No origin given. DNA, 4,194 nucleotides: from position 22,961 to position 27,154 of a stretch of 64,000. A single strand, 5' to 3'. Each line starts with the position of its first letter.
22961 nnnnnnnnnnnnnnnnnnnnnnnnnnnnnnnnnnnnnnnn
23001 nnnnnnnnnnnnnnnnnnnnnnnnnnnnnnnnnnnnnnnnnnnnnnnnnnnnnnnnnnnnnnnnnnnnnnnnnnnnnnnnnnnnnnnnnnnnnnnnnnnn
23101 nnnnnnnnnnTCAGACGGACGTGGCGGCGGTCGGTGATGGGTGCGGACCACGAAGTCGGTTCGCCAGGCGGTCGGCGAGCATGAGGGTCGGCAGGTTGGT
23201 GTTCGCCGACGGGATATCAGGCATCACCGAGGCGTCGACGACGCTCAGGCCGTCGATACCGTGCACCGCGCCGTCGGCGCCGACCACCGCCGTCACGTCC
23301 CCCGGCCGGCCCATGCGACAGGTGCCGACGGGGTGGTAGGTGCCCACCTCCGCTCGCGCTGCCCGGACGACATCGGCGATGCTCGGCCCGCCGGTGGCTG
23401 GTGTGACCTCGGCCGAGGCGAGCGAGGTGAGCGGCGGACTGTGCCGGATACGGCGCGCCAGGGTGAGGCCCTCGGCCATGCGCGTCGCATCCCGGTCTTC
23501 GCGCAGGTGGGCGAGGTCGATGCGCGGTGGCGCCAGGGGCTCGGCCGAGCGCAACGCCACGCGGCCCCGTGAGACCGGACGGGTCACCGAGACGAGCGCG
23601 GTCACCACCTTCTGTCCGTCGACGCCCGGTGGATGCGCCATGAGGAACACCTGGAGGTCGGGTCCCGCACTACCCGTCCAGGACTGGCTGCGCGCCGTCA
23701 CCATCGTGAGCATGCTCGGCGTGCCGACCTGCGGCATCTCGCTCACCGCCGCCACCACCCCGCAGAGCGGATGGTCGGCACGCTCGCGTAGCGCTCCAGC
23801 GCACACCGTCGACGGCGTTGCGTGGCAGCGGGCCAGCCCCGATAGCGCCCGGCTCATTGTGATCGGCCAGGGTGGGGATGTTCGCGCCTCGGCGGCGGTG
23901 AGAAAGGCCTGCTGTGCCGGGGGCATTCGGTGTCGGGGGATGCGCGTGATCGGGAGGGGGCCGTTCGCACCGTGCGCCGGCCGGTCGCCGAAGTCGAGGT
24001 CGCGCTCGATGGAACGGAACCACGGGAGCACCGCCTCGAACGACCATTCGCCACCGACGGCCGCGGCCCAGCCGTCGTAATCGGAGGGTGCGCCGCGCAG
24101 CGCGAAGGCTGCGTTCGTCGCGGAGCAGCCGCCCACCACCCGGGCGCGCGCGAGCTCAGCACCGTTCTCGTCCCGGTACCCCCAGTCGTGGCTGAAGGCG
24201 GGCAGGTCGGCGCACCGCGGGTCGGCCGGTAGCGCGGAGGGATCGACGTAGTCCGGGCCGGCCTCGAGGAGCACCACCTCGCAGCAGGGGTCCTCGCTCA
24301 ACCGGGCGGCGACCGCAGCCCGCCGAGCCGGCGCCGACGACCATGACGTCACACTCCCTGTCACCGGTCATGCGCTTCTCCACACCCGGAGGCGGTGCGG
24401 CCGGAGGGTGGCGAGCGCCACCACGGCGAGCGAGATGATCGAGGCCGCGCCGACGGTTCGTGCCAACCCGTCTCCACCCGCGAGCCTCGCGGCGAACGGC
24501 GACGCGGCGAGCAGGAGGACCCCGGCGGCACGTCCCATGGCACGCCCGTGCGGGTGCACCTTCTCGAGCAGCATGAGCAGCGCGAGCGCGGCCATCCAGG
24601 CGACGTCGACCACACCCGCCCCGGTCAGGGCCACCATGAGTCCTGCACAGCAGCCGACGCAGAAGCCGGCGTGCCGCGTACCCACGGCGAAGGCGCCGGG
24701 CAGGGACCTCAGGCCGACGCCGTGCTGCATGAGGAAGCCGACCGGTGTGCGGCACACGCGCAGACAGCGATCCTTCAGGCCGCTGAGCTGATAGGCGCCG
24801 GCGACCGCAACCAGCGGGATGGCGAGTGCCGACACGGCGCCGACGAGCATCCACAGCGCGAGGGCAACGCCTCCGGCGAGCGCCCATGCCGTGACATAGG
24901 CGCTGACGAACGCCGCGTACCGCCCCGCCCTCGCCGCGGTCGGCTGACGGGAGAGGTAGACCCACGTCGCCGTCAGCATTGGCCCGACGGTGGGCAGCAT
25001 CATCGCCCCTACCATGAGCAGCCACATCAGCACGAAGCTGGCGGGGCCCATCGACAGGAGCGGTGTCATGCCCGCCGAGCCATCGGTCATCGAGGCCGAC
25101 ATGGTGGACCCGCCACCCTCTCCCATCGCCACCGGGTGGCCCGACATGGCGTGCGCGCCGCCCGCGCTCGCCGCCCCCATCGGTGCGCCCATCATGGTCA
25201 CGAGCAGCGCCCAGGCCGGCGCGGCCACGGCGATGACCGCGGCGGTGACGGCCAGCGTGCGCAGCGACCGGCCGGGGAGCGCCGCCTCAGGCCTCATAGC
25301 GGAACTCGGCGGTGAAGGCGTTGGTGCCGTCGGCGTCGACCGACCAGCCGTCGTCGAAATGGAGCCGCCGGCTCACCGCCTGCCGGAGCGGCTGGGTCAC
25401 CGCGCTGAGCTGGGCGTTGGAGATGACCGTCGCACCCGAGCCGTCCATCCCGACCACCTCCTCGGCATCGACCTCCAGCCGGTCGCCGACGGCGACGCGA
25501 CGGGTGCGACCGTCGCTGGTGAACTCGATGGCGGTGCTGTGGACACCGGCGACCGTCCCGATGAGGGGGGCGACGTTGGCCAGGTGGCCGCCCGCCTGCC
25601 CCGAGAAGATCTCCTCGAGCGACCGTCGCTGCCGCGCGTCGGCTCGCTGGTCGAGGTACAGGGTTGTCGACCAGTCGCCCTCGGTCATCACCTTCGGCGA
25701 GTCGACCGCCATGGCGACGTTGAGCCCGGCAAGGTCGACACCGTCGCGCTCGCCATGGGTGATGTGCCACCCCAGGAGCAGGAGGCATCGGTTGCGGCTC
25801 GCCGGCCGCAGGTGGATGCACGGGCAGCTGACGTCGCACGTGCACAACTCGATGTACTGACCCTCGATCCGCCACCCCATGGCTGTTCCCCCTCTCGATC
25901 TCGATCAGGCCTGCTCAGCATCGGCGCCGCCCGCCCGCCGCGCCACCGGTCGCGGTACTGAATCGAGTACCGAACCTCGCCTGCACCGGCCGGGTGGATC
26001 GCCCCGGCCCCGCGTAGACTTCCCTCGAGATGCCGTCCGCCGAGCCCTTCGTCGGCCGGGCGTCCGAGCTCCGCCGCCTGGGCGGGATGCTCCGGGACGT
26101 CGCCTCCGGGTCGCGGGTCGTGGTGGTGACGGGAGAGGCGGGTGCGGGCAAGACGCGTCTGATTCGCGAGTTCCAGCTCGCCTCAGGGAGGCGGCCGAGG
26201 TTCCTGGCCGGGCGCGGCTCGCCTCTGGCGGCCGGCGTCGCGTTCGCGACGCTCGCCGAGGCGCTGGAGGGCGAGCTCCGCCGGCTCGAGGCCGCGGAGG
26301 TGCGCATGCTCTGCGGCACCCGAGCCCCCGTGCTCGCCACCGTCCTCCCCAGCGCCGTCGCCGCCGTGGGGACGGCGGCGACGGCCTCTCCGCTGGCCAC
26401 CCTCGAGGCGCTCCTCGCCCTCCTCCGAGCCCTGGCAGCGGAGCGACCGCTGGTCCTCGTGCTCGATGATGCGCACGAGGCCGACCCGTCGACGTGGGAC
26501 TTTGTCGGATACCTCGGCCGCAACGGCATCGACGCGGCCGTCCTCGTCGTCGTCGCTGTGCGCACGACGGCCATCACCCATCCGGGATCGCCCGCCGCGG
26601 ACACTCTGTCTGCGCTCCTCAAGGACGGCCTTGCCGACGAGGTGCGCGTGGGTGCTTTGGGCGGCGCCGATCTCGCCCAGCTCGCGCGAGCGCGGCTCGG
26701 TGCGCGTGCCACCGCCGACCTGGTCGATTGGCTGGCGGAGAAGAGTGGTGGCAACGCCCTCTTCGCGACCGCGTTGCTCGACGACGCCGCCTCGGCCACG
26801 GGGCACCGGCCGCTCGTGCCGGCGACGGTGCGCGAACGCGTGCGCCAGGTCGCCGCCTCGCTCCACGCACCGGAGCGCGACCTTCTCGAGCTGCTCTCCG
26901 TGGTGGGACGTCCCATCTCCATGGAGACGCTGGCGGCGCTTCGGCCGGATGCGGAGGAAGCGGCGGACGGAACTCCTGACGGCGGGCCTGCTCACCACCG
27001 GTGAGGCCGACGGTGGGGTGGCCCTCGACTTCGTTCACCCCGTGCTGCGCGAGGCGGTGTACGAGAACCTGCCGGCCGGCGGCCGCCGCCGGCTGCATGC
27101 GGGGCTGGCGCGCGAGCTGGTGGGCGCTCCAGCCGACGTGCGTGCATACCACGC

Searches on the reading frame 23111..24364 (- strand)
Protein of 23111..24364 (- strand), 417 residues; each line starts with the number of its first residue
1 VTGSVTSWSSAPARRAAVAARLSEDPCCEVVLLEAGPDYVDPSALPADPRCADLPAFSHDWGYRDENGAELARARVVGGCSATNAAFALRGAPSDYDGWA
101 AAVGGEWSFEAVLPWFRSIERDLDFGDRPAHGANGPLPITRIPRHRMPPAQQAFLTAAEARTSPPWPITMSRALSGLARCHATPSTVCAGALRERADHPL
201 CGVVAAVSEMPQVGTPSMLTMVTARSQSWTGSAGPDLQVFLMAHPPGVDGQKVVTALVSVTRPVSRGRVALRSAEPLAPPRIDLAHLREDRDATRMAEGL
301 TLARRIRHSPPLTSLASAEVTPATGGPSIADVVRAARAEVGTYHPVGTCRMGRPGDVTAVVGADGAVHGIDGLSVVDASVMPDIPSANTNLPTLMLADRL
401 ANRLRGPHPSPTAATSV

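Call 9: search_protein_families(library=pfam, proteins=[window:23111-24364:-], max_evalue=0.01)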
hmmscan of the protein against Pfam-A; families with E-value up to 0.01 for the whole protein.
window:23111-24364:- (417 aa): 2 families
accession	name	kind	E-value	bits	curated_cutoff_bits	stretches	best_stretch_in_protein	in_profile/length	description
PF05199.19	GMC_oxred_C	-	1.9e-32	113.2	24.6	1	263-397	1-139/139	GMC oxidoreductase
PF00732.25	GMC_oxred_N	-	2.9e-09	37.5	23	1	65-161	15-97/218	GMC oxidoreductase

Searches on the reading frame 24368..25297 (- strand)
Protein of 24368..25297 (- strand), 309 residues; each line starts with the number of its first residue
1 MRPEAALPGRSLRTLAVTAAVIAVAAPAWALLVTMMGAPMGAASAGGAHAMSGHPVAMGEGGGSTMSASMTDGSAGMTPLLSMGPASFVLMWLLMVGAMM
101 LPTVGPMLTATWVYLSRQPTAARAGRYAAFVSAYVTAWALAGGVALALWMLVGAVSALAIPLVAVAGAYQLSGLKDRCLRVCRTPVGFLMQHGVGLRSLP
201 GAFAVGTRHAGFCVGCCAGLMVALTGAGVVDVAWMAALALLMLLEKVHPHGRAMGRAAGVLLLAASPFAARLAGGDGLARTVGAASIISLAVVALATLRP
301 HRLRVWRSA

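Call 9: search_protein_families(library=pfam, proteins=[window:24368-25297:-], max_evalue=0.01)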
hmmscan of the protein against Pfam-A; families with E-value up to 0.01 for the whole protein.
window:24368-25297:- (309 aa): 1 family
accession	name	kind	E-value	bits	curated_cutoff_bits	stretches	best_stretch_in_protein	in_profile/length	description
PF09948.15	PpoB2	-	9.1e-40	137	28.7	1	89-265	1-184/188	Copper chaperone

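Call 47: find_related_loci(query=window:24368-25297:-, collection=metagenome_contigs, flank=6000)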
Query window:24368-25297:- (309 aa) in metagenome_contigs; peptide patterns used: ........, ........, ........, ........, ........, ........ (x = any residue, [..] = any of these).
454 stretches matched a pattern; 39 encode a relative of the query (tblastn E <= 1e-3); 39 distinct loci.
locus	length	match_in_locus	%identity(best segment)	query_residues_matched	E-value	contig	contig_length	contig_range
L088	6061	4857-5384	53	88-263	6e-49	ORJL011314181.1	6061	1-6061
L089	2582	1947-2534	46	64-261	3e-44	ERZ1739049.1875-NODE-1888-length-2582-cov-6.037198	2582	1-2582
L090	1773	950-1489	51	75-256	2e-40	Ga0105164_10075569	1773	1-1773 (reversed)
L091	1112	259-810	41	88-264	1e-30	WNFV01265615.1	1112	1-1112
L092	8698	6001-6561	42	86-265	5e-28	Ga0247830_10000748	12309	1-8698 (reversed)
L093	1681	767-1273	41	86-247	1e-25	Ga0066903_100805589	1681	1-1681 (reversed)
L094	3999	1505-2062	37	86-264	5e-25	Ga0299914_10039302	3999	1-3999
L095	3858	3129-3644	43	88-252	7e-25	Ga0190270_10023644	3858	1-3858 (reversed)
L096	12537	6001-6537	41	92-265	5e-24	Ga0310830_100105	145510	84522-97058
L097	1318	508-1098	39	76-265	2e-24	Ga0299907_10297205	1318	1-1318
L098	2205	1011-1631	39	86-274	4e-24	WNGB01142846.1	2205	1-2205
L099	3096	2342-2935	37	71-263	2e-23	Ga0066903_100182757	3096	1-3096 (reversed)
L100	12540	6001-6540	37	92-264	2e-22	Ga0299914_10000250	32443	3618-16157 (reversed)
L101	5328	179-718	37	92-264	2e-22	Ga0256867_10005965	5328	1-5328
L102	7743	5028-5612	36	76-265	4e-22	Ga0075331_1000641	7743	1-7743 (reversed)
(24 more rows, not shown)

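Call 77: search_protein_families(library=ncbifam, proteins=[window:24368-25297:-], max_evalue=0.1)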
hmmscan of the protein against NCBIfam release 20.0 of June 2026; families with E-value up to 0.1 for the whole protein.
window:24368-25297:- (309 aa): 0 families

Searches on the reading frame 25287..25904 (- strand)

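Call 9: search_protein_families(library=pfam, proteins=[window:25287-25904:-], max_evalue=0.01)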
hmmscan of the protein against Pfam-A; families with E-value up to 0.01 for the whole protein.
window:25287-25904:- (205 aa): 1 family
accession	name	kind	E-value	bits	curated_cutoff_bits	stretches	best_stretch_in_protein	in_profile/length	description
PF07040.16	DUF1326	-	4.8e-44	151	25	1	20-169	2-151/177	Protein of unknown function (DUF1326)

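Call 77: search_protein_families(library=ncbifam, proteins=[window:25287-25880:-], max_evalue=0.1)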
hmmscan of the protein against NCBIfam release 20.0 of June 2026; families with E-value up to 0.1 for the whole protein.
window:25287-25880:- (197 aa): 0 families

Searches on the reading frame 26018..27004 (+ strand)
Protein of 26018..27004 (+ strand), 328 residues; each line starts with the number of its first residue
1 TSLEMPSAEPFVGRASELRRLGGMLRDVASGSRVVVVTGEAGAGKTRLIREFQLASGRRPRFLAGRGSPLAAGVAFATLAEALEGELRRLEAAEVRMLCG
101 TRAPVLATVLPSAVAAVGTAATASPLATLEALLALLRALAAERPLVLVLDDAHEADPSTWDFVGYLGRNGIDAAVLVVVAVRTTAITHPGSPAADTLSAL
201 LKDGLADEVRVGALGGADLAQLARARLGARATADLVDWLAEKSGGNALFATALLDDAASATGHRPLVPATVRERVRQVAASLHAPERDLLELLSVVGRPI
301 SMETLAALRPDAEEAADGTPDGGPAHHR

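Call 9: search_protein_families(library=pfam, proteins=[window:26018-27004:+], max_evalue=0.01)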
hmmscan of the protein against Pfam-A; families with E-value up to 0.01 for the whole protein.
window:26018-27004:+ (328 aa): 8 families
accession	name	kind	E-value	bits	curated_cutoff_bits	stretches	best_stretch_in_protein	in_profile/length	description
PF13191.12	AAA_16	-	3.6e-26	93.1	32.6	1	10-177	1-166/167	AAA ATPase domain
PF13401.12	AAA_22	-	6.1e-08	33.5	27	1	31-160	4-101/130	AAA domain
PF25199.1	nSTAND_NTPase5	-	1.1e-05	25.8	34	0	21-50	28-59/145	Novel STAND NTPase 5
PF01637.24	ATPase_2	-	0.0013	19.1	33.2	1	11-52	1-40/225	ATPase domain predominantly from Archaea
PF20703.3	nSTAND1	-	0.0017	18.5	27.1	1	8-220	13-193/379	Novel STAND NTPase 1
PF13604.12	AAA_30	-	0.0028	17.8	27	1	28-55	13-41/191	AAA domain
PF05729.18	NACHT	-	0.0029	17.9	26.7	0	33-55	1-23/167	NACHT domain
PF02367.23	TsaE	-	0.0048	17.3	26.6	1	15-53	4-42/128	Threonylcarbamoyl adenosine biosynthesis protein TsaE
